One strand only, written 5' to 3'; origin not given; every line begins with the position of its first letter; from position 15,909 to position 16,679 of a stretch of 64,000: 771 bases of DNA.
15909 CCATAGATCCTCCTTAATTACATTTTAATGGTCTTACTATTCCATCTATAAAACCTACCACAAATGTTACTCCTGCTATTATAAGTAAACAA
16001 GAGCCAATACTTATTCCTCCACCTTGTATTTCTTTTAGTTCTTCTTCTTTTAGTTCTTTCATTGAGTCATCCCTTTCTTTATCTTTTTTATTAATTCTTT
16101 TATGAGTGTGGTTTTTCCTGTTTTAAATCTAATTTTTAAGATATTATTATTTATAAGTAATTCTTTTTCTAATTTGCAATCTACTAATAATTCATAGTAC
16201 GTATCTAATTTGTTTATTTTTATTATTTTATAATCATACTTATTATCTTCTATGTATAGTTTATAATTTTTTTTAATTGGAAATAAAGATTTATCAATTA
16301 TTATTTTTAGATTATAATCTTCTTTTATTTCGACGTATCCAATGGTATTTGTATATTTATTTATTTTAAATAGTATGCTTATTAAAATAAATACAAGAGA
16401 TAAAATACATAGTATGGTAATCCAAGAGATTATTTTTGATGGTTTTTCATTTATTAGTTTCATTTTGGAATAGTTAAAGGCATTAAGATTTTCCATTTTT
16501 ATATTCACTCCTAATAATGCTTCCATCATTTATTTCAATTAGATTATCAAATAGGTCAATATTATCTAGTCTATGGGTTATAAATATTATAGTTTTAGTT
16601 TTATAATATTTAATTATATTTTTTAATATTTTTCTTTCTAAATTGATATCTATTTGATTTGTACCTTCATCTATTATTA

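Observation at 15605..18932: Complete class II bacteriocin locus with a C39-ABC exporter, two GG-leader peptides, an immunity-like peptide and an XRE regulator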

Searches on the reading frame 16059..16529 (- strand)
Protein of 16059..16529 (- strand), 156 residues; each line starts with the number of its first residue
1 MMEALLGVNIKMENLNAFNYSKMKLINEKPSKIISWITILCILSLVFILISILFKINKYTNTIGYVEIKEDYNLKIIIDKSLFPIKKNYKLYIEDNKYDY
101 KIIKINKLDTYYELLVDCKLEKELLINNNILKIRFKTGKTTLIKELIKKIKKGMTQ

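Call 3: search_protein_families(library=pfam, proteins=[window:16059-16529:-], max_evalue=1)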
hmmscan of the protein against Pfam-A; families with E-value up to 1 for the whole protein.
window:16059-16529:- (156 aa): 1 family
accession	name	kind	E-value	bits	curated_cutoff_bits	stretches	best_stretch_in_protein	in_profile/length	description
PF15006.11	DUF4517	-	0.049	14.1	27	1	61-143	29-109/151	Domain of unknown function (DUF4517)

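Call 4: search_protein_families(library=ncbifam, proteins=[window:16059-16529:-], max_evalue=1)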
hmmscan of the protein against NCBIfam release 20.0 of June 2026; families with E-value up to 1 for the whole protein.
window:16059-16529:- (156 aa): 1 family
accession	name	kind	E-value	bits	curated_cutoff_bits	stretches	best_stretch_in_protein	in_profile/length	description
NF045999.1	MAG1140_fam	equivalog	0.00029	21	35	1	29-148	4-126/126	MAG1140 family protein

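Call 22: find_homologous_proteins(query=A4, max_evalue=0.001)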
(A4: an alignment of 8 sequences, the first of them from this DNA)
Query A4 (8 sequences) (145 aa, profile of the alignment): 407 proteins with E <= 0.001 among 7011 candidates; the best 120 are listed.
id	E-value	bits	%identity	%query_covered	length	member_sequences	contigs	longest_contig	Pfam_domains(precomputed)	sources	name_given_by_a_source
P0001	4.8e-65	236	35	89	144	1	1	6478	-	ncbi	-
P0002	1.3e-64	234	35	89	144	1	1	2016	-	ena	-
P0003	3.8e-64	233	37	98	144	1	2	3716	-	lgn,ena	-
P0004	6.8e-64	232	36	89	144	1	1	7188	-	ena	-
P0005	1.1e-63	231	36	89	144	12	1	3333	-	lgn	-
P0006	1.7e-63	231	36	98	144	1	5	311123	-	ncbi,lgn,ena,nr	ncbi:MAG: hypothetical protein IJE04_01345 [Bacilli bacterium]|nr:hypothetical protein [Bacilli bact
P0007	2.9e-63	230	35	89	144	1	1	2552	-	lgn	-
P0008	4.3e-63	229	38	98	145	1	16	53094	-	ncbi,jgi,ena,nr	ncbi:MAG: hypothetical protein E7174_04060 [Firmicutes bacterium]|nr:hypothetical protein [Bacillota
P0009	4.7e-63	229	38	98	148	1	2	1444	-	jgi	-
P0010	1.1e-62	228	38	99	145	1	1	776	-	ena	-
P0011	2.7e-62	227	41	64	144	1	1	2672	-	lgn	-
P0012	3.6e-62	226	38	99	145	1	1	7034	-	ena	-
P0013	3.8e-62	226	35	88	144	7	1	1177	-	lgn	-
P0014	7.5e-62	225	36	98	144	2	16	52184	-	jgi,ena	-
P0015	7.7e-62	225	35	89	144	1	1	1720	-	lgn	-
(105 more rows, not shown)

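Call 23: search_protein_families(library=ncbifam, alignment_id=A4, max_evalue=0.1)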
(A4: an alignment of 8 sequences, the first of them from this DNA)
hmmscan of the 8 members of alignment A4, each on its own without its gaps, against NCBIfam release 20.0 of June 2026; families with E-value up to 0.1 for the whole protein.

A. member 1, seq(145 aa): 1 family
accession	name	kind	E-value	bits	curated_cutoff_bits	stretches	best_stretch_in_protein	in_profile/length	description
NF045999.1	MAG1140_fam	equivalog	0.00021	21.5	35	1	18-137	4-126/126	MAG1140 family protein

B. families by the number of members that match (of 8 scanned): 4 families
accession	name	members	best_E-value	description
NF045999.1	MAG1140_fam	7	1.7e-06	MAG1140 family protein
TIGR00230.1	sfsA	1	0.00057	DNA/RNA nuclease SfsA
NF050138.1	marker_Dhp61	1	0.026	protein Dhp61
NF001861.0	PRK00596.1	1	0.036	30S ribosomal protein S10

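Call 31: predict_structure(alignment_id=A5)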
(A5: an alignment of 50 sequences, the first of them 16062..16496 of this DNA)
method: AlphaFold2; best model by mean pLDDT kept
length: 145 residues; sequences in the alignment: 50
mean_pLDDT: 80.5   pTM: 0.56
mean pLDDT of the five models: 80.5, 80.1, 74.7, 69.3, 59.1
residues with pLDDT >= 90: 15; 70-90: 102; 50-70: 28; < 50: 0
segments of 3 or more residues with pLDDT < 50: none
pLDDT, mean of each block of 10 residues (from residue 1): 62 60 83 92 85 79 78 81 89 86 87 83 85 83 71
secondary structure, 60 per line:
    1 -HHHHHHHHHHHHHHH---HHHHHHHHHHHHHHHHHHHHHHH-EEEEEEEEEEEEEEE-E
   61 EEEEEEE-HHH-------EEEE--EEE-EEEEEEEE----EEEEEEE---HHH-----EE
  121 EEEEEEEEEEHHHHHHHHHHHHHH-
elements in order: H2-16 H20-42 E44-58 E60-67 E79-82 E85-87 E89-96 E101-107 E119-130 H131-144

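Call 58: search_dna_similar(query=window:16062-16496:-, collection=plasmids, mode=protein, max_evalue=0.01, max_rows=10)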
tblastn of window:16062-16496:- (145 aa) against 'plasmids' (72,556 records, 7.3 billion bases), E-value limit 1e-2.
No match.

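Call 68: search_protein_families(library=pfam, alignment_id=A5, max_evalue=1)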
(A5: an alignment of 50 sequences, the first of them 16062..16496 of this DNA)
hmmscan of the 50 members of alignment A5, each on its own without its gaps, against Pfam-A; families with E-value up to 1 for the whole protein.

A. member 1, window:16062-16496:- (145 aa): 2 families
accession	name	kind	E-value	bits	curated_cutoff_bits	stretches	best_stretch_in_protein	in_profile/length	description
PF15006.11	DUF4517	-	0.042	14.3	27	1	50-132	29-109/151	Domain of unknown function (DUF4517)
PF13850.11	ERGIC_N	-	0.28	11.8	27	0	4-68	4-67/91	Endoplasmic Reticulum-Golgi Intermediate Compartment (ERGIC)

B. families by the number of members that match (of 50 scanned): 33 families (the first 25 are shown)
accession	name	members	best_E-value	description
PF16110.10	DUF4828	17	0.033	Domain of unknown function (DUF4828)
PF25425.1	YfjL_N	16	0.0023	YfjL-like, N-terminal domain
PF13687.11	DUF4153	8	0.012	Domain of unknown function (DUF4153)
PF15889.10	DUF4738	5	0.0088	Domain of unknown function (DUF4738)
PF12326.13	EOS1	5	0.013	N-glycosylation protein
PF15957.10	Comm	4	0.0048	Commissureless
PF09451.16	ATG27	4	0.029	Autophagy-related protein 27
PF02920.21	Integrase_DNA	2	0.029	DNA binding domain of tn916 integrase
PF11337.13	DUF3139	2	0.032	Protein of unknown function (DUF3139)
PF07009.16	NusG_II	2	0.036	NusG domain II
PF23906.1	DUF7248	2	0.059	Family of unknown function (DUF7248)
PF23287.1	KOW7_SPT5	1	0.0037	Transcription elongation factor SPT5, seventh KOW domain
PF05170.20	AsmA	1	0.0045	AsmA family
PF00324.27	AA_permease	1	0.019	Amino acid permease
PF05031.18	NEAT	1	0.022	Iron Transport-associated domain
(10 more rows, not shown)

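Call 69: fold_search(model_id=the predicted structure, library=pdb)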
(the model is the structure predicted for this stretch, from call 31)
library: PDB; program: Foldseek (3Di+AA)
matches with E <= 10: 838; with E <= 0.001: 0
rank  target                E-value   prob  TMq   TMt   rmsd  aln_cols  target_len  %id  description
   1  4kkt_A                3.6e-02  1.00  0.45  0.26   4.4       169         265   11  Crystal Structure of BesA (P21 form) (released 2013-07-10)
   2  4kkt_C                5.3e-02  1.00  0.45  0.27   4.4       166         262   11  Crystal Structure of BesA (P21 form) (released 2013-07-10)
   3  4kkt_B                5.6e-02  1.00  0.45  0.27   4.3       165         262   11  Crystal Structure of BesA (P21 form) (released 2013-07-10)
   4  4kkt_D                5.9e-02  1.00  0.45  0.27   4.4       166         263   11  Crystal Structure of BesA (P21 form) (released 2013-07-10)
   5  8hlz_A                7.8e-02  0.99  0.34  0.06   5.9        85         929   15  F8-A22-E4 complex of MPXV in hexameric form (released 2023-05-31)
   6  4tko                  1.4e-01  0.99  0.35  0.17   3.5        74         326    9  Structure of the periplasmic adaptor protein EmrA (released 2014-07-09)
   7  9qgy_G                1.4e-01  0.96  0.34  0.16   4.3        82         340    8  Structure of the YbjP lipoprotein bound to the MacAB-TolC tripartite efflux pump (released 2026-03-25)
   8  4qxz_A                1.4e-01  0.87  0.27  0.26  10.2       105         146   11  Crystal structure of a hypothetical protein from Staphylococcus aureus (released 2015-06-10)
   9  4kks                  1.5e-01  0.99  0.37  0.21   3.6        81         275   16  Crystal Structure of BesA (C2 form) (released 2013-07-10)
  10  5xu0_A                1.5e-01  0.97  0.34  0.24   4.0        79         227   14  Structure of the membrane fusion protein Spr0693 from Streptococcus pneumoniae R6 (released 2018-01-24)
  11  8ram_O                1.5e-01  0.97  0.37  0.10   6.1       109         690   10  Structure of Sen1 bound RNA Polymerase II pre-termination complex (released 2024-10-30)
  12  3ovu_B                1.6e-01  0.20  0.20  0.20  15.2       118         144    9  Crystal Structure of Human Alpha-Haemoglobin Complexed with AHSP and the First NEAT Domain of IsdH from Staphylococcus (released 2011-09-21)
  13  4kku_C                1.7e-01  0.99  0.44  0.26   4.7       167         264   10  Structure of BesA (Selenomethinone derivative - P212121) (released 2013-07-10)
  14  7u0w_A                1.8e-01  0.54  0.23  0.23   6.9        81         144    7  Structure of myxoma virus M062 protein variant MAV (released 2023-02-22)
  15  4kku_A                2.1e-01  0.99  0.45  0.27   3.9       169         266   11  Structure of BesA (Selenomethinone derivative - P212121) (released 2013-07-10)
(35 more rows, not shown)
